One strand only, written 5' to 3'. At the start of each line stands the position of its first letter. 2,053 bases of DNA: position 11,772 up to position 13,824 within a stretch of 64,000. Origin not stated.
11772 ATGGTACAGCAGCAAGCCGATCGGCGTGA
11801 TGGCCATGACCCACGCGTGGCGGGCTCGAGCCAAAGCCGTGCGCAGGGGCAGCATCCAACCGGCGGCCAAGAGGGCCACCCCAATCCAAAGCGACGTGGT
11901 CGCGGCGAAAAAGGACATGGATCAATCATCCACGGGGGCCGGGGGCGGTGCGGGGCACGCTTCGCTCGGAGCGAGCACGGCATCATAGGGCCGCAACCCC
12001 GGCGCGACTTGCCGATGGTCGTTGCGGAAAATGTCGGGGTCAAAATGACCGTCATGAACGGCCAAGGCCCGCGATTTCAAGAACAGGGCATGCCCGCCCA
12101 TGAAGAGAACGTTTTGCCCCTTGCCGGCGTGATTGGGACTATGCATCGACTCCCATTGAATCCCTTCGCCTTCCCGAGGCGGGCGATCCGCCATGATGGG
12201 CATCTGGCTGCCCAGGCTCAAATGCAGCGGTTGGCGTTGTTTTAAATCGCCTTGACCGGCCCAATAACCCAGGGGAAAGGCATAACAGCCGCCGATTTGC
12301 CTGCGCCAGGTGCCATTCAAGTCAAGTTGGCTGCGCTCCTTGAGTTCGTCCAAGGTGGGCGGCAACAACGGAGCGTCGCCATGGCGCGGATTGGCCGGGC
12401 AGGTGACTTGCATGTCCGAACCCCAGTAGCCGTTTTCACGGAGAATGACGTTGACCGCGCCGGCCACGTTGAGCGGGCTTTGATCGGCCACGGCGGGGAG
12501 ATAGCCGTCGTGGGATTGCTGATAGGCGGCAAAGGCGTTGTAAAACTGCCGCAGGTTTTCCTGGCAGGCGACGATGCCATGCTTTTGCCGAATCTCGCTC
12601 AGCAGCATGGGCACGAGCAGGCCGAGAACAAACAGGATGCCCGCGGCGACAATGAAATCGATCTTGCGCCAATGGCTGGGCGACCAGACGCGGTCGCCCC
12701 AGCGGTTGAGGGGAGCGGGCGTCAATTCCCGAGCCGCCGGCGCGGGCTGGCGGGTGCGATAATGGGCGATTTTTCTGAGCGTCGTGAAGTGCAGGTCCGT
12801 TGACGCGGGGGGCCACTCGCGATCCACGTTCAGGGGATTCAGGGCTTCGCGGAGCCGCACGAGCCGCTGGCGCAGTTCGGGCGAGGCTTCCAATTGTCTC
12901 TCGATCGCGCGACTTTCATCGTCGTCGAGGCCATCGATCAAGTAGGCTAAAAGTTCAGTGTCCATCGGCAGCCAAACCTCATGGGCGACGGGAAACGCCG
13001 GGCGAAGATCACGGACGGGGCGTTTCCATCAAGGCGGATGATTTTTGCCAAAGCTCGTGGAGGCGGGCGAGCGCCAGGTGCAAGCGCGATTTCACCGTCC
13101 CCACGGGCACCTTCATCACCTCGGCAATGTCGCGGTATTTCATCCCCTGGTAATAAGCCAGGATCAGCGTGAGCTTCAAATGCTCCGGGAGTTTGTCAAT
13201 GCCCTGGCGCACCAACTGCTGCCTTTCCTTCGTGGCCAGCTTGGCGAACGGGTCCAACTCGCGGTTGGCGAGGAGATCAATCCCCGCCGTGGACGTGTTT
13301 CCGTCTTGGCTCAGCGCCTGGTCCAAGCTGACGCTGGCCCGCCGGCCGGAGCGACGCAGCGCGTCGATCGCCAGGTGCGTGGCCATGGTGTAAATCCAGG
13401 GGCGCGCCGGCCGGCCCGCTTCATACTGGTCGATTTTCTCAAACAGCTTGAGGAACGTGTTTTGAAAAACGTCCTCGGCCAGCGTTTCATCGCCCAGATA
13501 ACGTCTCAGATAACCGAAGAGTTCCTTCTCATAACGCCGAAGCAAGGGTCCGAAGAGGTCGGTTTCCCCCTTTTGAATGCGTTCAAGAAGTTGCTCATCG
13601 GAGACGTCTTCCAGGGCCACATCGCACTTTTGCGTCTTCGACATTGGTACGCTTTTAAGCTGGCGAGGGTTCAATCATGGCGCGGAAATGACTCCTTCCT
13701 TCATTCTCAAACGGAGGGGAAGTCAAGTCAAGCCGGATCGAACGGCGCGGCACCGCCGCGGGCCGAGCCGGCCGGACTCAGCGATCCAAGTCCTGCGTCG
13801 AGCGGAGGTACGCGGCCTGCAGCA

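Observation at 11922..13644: ECF sigma factor paired with an anti-sigma factor whose sensor domain is a DUF1559 domain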

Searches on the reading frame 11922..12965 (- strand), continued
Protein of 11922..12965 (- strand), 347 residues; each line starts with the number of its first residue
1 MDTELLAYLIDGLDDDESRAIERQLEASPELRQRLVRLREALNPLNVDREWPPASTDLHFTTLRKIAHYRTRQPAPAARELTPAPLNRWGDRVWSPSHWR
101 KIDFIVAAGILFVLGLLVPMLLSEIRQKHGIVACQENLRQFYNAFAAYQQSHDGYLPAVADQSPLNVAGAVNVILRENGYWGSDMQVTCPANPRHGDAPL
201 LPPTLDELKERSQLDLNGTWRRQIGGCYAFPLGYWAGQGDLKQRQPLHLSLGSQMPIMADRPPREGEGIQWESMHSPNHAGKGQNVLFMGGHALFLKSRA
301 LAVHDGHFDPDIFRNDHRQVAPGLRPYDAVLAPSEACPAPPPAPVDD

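Call 60: find_encoding_contigs(protein=P0001, flank=6000, max_places=3)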
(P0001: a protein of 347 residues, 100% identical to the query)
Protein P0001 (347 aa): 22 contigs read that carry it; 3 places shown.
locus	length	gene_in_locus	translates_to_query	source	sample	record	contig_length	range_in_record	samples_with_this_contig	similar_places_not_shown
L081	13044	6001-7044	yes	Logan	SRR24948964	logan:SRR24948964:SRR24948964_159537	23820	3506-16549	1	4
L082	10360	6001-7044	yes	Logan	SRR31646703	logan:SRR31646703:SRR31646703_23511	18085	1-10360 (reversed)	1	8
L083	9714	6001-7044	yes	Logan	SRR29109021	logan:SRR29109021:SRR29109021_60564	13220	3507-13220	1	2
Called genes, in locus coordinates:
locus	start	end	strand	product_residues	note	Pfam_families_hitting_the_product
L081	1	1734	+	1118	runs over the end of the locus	PF26549:Tricorn_N, PF26550:Tricorn_2nd, PF07676:PD40, PF26549:Tricorn_N, PF26550:Tricorn_2nd, PF07676:PD40, PF14684:Tricorn_C1, PF14685:PDZ_Tricorn, +7 more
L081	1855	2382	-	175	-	PF05995:CDO_I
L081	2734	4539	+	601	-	PF16697:Yop-YscD_cpl, PF00498:FHA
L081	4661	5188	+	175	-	PF08818:DUF1801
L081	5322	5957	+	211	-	PF04542:Sigma70_r2, PF08281:Sigma70_r4_2, PF04545:Sigma70_r4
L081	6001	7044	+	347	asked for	-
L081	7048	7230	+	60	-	-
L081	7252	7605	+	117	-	-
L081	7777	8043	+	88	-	PF00312:Ribosomal_S15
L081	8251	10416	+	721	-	PF01138:RNase_PH, PF03725:RNase_PH_C, PF03726:PNPase, PF01138:RNase_PH, PF00013:KH_1, PF22675:KH-I_KHDC4-BBP (weak), PF00575:S1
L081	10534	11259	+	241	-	PF10090:HPTransfase (faint), PF02518:HATPase_c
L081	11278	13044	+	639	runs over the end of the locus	PF02310:B12-binding, PF04055:Radical_SAM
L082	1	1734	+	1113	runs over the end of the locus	PF26549:Tricorn_N, PF26550:Tricorn_2nd, PF07676:PD40, PF26549:Tricorn_N, PF26550:Tricorn_2nd, PF07676:PD40, PF14684:Tricorn_C1, PF14685:PDZ_Tricorn, +7 more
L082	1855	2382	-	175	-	PF05995:CDO_I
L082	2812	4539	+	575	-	PF16697:Yop-YscD_cpl, PF00498:FHA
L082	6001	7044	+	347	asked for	-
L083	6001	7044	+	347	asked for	-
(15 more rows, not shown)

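Call 70: find_related_loci(query=L080:5001-5945:+, collection=genome_contigs, flank=1500)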
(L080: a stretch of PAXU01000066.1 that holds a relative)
Query L080:5001-5945:+ (315 aa) in genome_contigs; peptide patterns used: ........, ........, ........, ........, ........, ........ (x = any residue, [..] = any of these).
103 stretches matched a pattern; 21 encode a relative of the query (tblastn E <= 1e-3); 20 distinct loci.
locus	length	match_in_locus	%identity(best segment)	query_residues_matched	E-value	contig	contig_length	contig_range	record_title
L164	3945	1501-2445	100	1-315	0e+0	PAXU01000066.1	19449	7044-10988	MAG: Rhodopirellula sp. isolate SAT12 248114, whole genome shotgun sequence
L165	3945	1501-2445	100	1-315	0e+0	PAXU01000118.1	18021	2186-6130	MAG: Rhodopirellula sp. isolate SAT12 MHASMcontig_1791410, whole genome shotgun sequence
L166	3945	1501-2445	96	1-315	0e+0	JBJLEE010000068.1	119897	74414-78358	MAG: Pirellulaceae bacterium isolate LRMED-194 Pirellulaceae-LRMED-194-C71, whole genome shotgun sequence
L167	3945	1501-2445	98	1-315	0e+0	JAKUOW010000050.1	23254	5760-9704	MAG: Pirellulales bacterium isolate ALOHA_A2.0_43 A2.0-Pirellulales-4_50, whole genome shotgun sequence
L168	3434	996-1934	40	5-315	5e-64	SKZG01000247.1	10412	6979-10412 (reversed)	MAG: Planctomycetales bacterium isolate CSSed162cmB_317 CSSed16-2cmB-23885, whole genome shotgun sequence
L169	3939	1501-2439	41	5-315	6e-60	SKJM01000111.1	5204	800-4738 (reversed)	MAG: Planctomycetales bacterium isolate CSSed162cmA_102R1 CSSed16-2cmA-81881, whole genome shotgun sequence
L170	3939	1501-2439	39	5-315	2e-59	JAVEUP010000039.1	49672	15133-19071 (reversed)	MAG: Thermoguttaceae bacterium isolate BF2_50 NODE_271_length_49672_cov_4.099006_Biofilm2, whole genome shotgun sequence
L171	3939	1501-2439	39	5-315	1e-57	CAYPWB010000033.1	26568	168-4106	MAG TPA_asm: uncultured Planctomycetaceae bacterium isolate SRP332253_co1_62 genome assembly, contig: NODE_2711_length_2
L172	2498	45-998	33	4-313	4e-54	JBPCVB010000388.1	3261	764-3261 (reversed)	MAG: Pirellulaceae bacterium isolate MAG_seacave_29 S1Ck127_8670676, whole genome shotgun sequence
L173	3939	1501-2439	34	4-309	4e-51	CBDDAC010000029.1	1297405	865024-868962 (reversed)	MAG: Mariniblastus sp. isolate 575d00d6-6cd5-4c6f-b7ca-5c10567f4f0b genome assembly, contig: contig_29, whole genome sho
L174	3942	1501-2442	36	5-311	1e-50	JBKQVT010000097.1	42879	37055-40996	MAG: Thermoguttaceae bacterium isolate SEr3G3H3I__bin_143 SEr3G3H3I_000000203005, whole genome shotgun sequence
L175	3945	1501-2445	40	5-306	3e-62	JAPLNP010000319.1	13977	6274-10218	MAG: Planctomycetia bacterium isolate LacPavin_0920_SED3_MAG_64_13 LacPavin_0920_SED3_scaffold_1151666, whole genome sho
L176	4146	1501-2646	32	1-312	5e-48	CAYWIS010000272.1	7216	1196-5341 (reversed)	MAG TPA_asm: uncultured Pirellulaceae bacterium isolate SRP268622_co1_256 genome assembly, contig: NODE_25531_length_721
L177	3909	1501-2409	34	5-306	1e-46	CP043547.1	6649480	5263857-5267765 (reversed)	Planctomycetales bacterium 10988 chromosome, complete genome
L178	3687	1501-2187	36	86-312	5e-46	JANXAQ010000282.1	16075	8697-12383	MAG: Thermoguttaceae bacterium isolate SKYB124 k141_112835, whole genome shotgun sequence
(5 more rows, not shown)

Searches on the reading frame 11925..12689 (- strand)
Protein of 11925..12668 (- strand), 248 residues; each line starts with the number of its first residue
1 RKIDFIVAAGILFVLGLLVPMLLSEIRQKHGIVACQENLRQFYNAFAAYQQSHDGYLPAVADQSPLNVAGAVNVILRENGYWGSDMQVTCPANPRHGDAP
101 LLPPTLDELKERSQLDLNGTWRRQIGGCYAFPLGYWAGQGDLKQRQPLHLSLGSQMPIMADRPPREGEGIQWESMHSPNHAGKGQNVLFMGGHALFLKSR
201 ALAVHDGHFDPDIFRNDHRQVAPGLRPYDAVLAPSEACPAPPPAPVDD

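Call 7: search_protein_families(library=pfam, proteins=[window:11925-12668:-], max_evalue=10)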
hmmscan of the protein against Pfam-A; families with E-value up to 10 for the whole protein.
seq(248 aa): 0 families

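Call 42: predict_structure(alignment_id=A2)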
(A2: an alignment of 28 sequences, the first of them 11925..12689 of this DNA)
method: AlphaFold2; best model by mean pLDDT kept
length: 255 residues; sequences in the alignment: 28
mean_pLDDT: 92.7   pTM: 0.87
mean pLDDT of the five models: 92.7, 91.2, 90.9, 90.2, 89.7
residues with pLDDT >= 90: 210; 70-90: 36; 50-70: 9; < 50: 0
segments of 3 or more residues with pLDDT < 50: none
pLDDT, mean of each block of 10 residues (from residue 1): 82 96 97 95 97 98 95 95 97 90 77 95 92 95 93 96 97 93 94 98 95 84 95 93 92 68
secondary structure, 60 per line:
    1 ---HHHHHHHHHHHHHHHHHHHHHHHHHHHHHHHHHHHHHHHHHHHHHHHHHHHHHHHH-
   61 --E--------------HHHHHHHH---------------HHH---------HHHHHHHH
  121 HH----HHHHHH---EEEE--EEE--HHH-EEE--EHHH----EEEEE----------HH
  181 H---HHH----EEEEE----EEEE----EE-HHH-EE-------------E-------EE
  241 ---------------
elements in order: H4-59 H78-85 H113-122 H127-132 E136-139 E142-144 E151-153 E164-168 E192-196 E201-204

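Call 45: fold_search(model_id=the predicted structure, library=pdb)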
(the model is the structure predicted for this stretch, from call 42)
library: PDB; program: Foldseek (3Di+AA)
matches with E <= 10: 34; with E <= 0.001: 0
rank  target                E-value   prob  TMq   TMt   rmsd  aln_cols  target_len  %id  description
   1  8tes_G                3.1e-01  0.03  0.12  0.07  16.5       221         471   12  Human cytomegalovirus portal vertex, virion configuration 2 (VC2) (released 2024-03-06)
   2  8hey_M                4.2e-01  0.02  0.12  0.08  17.0       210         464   12  One CVSC-binding penton vertex in HCMV B-capsid (released 2023-11-01)
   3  8tep_G                1.0e+00  0.02  0.13  0.08  18.4       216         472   12  Human cytomegalovirus portal vertex, virion configuration 1 (VC1) (released 2024-03-06)
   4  9hnc_JJJ              3.5e+00  0.03  0.07  0.06   6.2        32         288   16  Crystal structure of potassium-independent L-asparaginase from Phaseolus vulgaris (PvAIII, PvAspG2) (released 2025-05-14)
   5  7yw1_A                3.5e+00  0.01  0.08  0.04  16.1       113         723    8  crystal structure of UBE2O (released 2023-08-30)
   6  4rcr_H                4.2e+00  0.02  0.09  0.10  13.1        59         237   14  STRUCTURE OF THE REACTION CENTER FROM RHODOBACTER SPHAEROIDES R-26 AND 2.4.1: PROTEIN-COFACTOR (BACTERIOCHLOROPHYLL, B (released 1993-10-31)
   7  8bsi_SO               4.2e+00  0.01  0.11  0.17  12.8       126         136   15  Giardia ribosome chimeric hybrid-like GDP+Pi bound state (B1) (released 2023-03-15)
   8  9e71_BE               5.1e+00  0.01  0.07  0.07   8.6        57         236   14  Cryo-EM structure of the Pyrobaculum calidifontis 70S ribosome (released 2024-11-20)
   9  8omd_D                6.5e+00  0.02  0.07  0.06   8.0        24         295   21  Crystal structure of mKHK in complex with compound-4 (released 2023-09-27)
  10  7rfc_D                6.5e+00  0.01  0.10  0.11  15.6       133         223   10  Crystal structure of broadly neutralizing antibody mAb1382 in complex with Hepatitis C virus envelope glycoprotein E2  (released 2022-01-12)
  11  8vvn_B                7.4e+00  0.03  0.19  0.21  16.1       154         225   12  Cryo-EM structure of a type I ZorAB complex from Shewanella sp. strain ANA-3 (released 2025-02-05)
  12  2zl5_A                7.4e+00  0.01  0.08  0.07   9.6        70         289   10  Atomic resolution structural characterization of recognition of histo-blood group antigen by Norwalk virus (released 2008-07-22)
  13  8cvt_n                7.9e+00  0.02  0.07  0.09   4.8        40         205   18  Human 19S-20S proteasome, state SD2 (released 2022-11-02)
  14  9gbk_V                7.9e+00  0.02  0.08  0.10   4.9        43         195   14  Blm10-20S proteasome complex from pre1-1 (released 2024-09-11)
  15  9m2w_n                7.9e+00  0.02  0.08  0.10   4.8        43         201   16  The cryo-EM structure of 26S proteasome-Midnolin complex in the MD state (released 2025-09-10)
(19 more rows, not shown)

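Call 65: search_protein_representatives(alignment_id=A2)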
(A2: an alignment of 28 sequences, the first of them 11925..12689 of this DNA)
Query: 28 sequences, 241 profile positions. Proteins with E-value up to 0.001 (for the whole library): 72598; up to 1e-10: 4310; up to 1e-30: 817. The best 150 are listed.
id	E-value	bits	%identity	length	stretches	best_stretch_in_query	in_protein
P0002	1.8e-88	312.2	-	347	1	2-240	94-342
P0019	1.5e-85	302.7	-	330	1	3-238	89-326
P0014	1.1e-84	299.8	-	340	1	2-239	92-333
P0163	1.2e-84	299.8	-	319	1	3-240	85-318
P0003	6.0e-84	297.4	-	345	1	2-239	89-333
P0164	1.1e-83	296.6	-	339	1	2-239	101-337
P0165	6.6e-82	290.8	-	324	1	3-240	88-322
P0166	6.2e-81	287.6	-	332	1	3-238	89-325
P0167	1.5e-80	286.3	-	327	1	2-236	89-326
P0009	9.2e-80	283.7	-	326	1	4-238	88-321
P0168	1.4e-79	283.2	-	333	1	3-239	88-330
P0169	2.9e-79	282.1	-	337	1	2-239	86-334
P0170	3.7e-79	281.8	-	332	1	3-239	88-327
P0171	7.4e-79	280.8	-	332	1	3-237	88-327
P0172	1.1e-78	280.3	-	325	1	5-238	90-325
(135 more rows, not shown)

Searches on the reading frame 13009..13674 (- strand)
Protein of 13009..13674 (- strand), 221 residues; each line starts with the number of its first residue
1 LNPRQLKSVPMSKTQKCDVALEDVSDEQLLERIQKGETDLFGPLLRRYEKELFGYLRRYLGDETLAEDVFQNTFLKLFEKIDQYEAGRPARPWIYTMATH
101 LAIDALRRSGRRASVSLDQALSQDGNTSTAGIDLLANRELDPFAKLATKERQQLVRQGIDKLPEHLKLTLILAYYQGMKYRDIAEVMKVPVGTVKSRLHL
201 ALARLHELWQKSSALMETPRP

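Call 3: search_protein_families(library=pfam, proteins=[window:13009-13674:-], max_evalue=10)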
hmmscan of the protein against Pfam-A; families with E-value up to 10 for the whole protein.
window:13009-13674:- (221 aa): 8 families
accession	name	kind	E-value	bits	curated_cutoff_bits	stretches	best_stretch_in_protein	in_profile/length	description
PF04542.20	Sigma70_r2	-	5.3e-18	65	24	1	44-112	1-71/71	Sigma-70 region 2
PF08281.18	Sigma70_r4_2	-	2.5e-14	53.1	25.7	1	154-205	3-54/54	Sigma-70, region 4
PF04545.22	Sigma70_r4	-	1.8e-09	37.4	24.1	1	159-205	2-48/50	Sigma-70, region 4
PF13384.12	HTH_23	-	0.00043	20.5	24.6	1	165-198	5-38/50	Homeodomain-like domain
PF07638.17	Sigma70_ECF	-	0.00054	20.3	21.1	1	162-209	136-183/185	ECF sigma factor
PF22029.2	PhyR_sigma2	-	0.013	16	27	1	55-97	7-53/55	Sigma2 domain of PhyR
PF13518.12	HTH_28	-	0.061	13.9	25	1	167-200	2-35/52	Helix-turn-helix domain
PF25787.1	HTH_SB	-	0.24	11.7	43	1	176-196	21-41/53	Sleeping Beauty transposase HTH domain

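Call 4: search_protein_families(library=ncbifam, proteins=[window:13009-13674:-], max_evalue=10)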
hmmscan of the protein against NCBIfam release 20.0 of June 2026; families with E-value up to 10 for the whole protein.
window:13009-13674:- (221 aa): 110 families (the best 25 are shown)
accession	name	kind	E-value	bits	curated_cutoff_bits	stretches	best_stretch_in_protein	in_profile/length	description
NF009166.1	PRK12513.1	equivalog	4.6e-37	127.6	206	1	21-209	4-186/193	RNA polymerase sigma factor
NF007223.0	PRK09641.1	equivalog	1.6e-32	112.9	209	1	26-201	5-176/187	RNA polymerase sigma factor SigW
NF009172.0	PRK12519.1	subfamily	2.3e-29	102.4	222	1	13-211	3-191/194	RNA polymerase sigma factor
TIGR02939.1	RpoE_Sigma70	equivalog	1.3e-28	100.3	236.15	1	24-201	5-178/190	RNA polymerase sigma factor RpoE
NF007216.0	PRK09638.1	equivalog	7.3e-28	97.5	194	1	25-212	4-177/180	RNA polymerase sigma factor SigY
TIGR02985.1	Sig70_bacteroi1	subfamily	1.2e-27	97.1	126.4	1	41-207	3-160/162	RNA polymerase sigma-70 factor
NF008888.0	PRK11922.1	equivalog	1.2e-27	97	204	1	14-207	5-194/231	RNA polymerase sigma factor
TIGR02937.1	sigma70-ECF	superfamily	9.1e-27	93.7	42.9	1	43-207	5-163/165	sigma-70 family RNA polymerase sigma factor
TIGR02948.1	SigW_bacill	equivalog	1.5e-26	93.7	243.1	1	26-201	5-176/187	RNA polymerase sigma factor SigW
NF009171.0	PRK12518.1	equivalog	2.5e-26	92.7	208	1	22-212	10-187/191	RNA polymerase sigma factor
NF007228.0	PRK09646.1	subfamily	1.1e-25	90.4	226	1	17-207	8-188/194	ECF RNA polymerase sigma factor SigK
TIGR02950.1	SigM_subfam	subfamily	4.8e-25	88.2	147.95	1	44-208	5-157/159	RNA polymerase sigma factor, SigM family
NF004113.0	PRK05602.1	equivalog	1.4e-23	83.6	208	1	14-208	20-200/211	RNA polymerase sigma factor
NF010500.0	PRK13919.1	subfamily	2.6e-23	83.1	226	1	18-208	2-182/186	putative RNA polymerase sigma E protein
NF007227.0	PRK09645.1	subfamily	2.6e-23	82.8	202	1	35-210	9-171/177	sigma-70 family RNA polymerase sigma factor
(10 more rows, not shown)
